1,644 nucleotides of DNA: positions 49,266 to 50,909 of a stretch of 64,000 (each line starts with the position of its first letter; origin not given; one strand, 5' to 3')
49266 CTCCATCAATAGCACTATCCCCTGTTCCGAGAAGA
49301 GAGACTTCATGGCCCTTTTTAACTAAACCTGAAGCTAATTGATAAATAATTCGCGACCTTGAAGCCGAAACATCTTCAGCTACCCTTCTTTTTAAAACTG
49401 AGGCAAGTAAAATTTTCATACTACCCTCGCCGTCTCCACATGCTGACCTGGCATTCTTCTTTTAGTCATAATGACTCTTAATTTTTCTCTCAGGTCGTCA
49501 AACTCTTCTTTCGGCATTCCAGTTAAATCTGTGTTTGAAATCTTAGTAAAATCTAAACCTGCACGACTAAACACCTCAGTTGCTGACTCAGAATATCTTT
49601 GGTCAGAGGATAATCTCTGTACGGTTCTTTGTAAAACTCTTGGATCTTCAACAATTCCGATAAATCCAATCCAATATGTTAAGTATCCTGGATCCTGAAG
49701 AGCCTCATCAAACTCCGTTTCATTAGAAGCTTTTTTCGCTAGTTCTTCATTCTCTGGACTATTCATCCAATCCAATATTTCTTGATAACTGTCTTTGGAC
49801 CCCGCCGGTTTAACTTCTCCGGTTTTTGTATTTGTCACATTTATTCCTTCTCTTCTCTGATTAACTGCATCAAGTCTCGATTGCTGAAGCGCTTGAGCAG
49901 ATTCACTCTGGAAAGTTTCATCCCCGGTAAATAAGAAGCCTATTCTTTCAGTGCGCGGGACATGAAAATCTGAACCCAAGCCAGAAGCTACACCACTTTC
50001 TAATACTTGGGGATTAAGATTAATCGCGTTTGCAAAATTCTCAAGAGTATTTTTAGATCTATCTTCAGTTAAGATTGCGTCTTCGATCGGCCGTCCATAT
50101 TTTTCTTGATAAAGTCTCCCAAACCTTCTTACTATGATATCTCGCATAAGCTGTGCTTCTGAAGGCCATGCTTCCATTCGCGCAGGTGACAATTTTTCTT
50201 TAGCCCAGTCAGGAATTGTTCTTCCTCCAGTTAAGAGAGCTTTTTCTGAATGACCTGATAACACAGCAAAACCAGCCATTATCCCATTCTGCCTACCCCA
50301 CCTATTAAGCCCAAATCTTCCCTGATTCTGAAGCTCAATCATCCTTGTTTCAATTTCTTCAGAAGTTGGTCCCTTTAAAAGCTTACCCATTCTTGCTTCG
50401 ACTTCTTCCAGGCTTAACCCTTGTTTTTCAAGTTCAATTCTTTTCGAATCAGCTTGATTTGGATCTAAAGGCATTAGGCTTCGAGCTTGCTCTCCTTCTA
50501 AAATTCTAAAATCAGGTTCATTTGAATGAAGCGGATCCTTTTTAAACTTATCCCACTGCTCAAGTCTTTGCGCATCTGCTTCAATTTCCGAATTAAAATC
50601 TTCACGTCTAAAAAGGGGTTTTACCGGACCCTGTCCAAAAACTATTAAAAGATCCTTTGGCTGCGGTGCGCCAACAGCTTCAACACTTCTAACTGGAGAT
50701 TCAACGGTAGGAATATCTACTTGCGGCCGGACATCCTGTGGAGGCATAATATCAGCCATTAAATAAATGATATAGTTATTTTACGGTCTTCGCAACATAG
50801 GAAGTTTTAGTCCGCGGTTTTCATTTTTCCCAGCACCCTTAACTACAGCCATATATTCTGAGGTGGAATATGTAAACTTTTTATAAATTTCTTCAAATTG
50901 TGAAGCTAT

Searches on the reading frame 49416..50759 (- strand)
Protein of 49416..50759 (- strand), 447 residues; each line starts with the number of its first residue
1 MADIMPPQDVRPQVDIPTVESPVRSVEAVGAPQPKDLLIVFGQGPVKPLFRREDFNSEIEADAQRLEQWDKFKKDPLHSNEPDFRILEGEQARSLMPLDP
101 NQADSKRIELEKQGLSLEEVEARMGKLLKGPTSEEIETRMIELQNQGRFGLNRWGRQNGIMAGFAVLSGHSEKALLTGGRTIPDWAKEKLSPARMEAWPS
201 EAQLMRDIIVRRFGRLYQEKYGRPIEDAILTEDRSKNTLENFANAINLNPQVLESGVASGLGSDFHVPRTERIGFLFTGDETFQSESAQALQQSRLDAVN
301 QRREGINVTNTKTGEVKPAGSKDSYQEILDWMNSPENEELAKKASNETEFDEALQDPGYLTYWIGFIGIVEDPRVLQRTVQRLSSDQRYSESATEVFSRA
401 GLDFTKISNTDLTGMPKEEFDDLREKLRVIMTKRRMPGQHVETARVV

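Call 88: search_protein_families(library=pfam, proteins=[window:49416-50759:-], max_evalue=0.001)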
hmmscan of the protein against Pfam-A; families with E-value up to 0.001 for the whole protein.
window:49416-50759:- (447 aa): 1 family
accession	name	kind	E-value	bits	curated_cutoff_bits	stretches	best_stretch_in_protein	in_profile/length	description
PF02698.23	DUF218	-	2.5e-05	24.7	27.6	1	173-273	28-99/133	DUF218 domain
